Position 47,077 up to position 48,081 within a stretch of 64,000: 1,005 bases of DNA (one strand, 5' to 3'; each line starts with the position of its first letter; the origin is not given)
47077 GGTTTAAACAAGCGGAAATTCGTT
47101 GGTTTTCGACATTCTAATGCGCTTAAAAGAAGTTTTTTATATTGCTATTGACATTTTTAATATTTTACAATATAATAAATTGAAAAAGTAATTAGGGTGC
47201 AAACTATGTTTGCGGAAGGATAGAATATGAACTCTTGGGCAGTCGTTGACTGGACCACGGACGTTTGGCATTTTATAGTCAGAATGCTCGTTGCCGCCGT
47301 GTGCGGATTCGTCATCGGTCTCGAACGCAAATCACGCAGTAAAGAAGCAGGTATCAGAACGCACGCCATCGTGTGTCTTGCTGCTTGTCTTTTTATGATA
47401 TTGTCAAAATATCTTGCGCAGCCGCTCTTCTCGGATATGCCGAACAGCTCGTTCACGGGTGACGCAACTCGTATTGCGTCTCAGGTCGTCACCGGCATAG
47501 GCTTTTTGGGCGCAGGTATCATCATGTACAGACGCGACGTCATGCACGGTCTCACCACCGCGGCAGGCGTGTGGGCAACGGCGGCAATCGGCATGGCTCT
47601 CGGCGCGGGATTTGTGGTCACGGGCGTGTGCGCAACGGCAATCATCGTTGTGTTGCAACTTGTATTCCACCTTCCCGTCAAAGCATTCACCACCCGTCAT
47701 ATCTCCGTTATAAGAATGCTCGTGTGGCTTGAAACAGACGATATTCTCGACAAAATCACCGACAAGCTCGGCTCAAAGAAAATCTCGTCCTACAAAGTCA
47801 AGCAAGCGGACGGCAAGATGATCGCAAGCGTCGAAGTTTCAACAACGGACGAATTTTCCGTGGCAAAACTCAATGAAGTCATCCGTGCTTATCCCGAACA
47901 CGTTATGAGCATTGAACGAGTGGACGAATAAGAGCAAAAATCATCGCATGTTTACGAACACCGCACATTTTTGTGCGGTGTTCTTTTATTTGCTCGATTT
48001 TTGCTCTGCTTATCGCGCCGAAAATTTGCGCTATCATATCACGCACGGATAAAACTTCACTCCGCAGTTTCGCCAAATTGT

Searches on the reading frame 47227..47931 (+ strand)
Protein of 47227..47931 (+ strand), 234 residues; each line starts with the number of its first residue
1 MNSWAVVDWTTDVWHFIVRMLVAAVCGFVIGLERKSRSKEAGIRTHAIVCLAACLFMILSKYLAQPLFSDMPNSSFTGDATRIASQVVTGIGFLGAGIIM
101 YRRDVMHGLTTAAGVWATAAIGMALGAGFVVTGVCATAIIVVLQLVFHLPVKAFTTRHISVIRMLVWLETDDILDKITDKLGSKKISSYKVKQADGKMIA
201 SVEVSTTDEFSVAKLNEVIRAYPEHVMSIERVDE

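Call 72: find_encoding_contigs(protein=window:47227-47931:+, flank=2500, max_places=10)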
Protein window:47227-47931:+ (234 aa): 23 contigs read that carry it; 10 places shown.
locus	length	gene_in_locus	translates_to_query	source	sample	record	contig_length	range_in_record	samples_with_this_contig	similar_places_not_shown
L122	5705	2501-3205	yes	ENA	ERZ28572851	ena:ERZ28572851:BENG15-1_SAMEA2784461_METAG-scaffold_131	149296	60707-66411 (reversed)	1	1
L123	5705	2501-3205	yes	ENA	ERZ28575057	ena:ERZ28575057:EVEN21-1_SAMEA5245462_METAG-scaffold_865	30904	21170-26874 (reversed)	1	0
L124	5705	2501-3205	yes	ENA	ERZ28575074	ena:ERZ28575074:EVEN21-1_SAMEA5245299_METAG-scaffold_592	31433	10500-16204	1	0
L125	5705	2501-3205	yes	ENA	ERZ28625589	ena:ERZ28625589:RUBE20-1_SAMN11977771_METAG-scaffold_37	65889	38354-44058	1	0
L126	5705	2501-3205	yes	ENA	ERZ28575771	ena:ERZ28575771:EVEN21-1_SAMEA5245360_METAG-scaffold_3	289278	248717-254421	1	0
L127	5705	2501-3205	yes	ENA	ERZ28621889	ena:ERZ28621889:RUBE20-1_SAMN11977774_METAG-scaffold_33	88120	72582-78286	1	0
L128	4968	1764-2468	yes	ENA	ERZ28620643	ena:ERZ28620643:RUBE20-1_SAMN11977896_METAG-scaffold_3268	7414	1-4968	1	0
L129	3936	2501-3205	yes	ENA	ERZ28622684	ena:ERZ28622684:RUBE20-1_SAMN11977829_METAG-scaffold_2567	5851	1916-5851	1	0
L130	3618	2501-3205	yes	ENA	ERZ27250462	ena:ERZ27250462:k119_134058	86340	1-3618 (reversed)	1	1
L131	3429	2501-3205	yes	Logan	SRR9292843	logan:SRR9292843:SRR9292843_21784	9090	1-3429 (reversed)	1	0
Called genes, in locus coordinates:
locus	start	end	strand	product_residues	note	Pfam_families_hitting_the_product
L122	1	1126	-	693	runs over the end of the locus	PF00724:Oxidored_FMN, PF01946:Thi4 (weak), PF00890:FAD_binding_2 (weak), PF01266:DAO (weak), PF03486:HI0933_like (faint), PF07992:Pyr_redox_2, PF13450:NAD_binding_8, PF00070:Pyr_redox (weak), +2 more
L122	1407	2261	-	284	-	PF00763:THF_DHG_CYH, PF02882:THF_DHG_CYH_C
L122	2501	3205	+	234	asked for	PF02308:MgtC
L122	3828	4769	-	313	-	PF00389:2-Hacid_dh, PF02826:2-Hacid_dh_C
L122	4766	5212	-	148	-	-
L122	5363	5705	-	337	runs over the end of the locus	PF03602:Cons_hypoth95, PF05175:MTS (weak), PF13847:Methyltransf_31 (weak), PF01467:CTP_transf_like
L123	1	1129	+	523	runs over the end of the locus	PF00239:Resolvase, PF07508:Recombinase, PF13408:Zn_ribbon_recom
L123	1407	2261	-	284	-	PF00763:THF_DHG_CYH, PF02882:THF_DHG_CYH_C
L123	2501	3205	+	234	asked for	PF02308:MgtC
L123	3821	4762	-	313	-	PF00389:2-Hacid_dh, PF02826:2-Hacid_dh_C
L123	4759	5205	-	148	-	-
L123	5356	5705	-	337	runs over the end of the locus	PF03602:Cons_hypoth95, PF05175:MTS (weak), PF13847:Methyltransf_31 (weak), PF01467:CTP_transf_like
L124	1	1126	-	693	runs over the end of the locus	PF00724:Oxidored_FMN, PF01946:Thi4 (weak), PF00890:FAD_binding_2 (weak), PF01266:DAO (weak), PF03486:HI0933_like (faint), PF07992:Pyr_redox_2, PF13450:NAD_binding_8, PF00070:Pyr_redox (weak), +2 more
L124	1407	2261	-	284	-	PF00763:THF_DHG_CYH, PF02882:THF_DHG_CYH_C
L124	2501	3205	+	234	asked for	PF02308:MgtC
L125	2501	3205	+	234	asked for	PF02308:MgtC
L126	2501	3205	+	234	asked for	PF02308:MgtC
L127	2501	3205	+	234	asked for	PF02308:MgtC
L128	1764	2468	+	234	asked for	PF02308:MgtC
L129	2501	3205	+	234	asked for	PF02308:MgtC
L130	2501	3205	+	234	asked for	PF02308:MgtC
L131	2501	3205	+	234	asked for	PF02308:MgtC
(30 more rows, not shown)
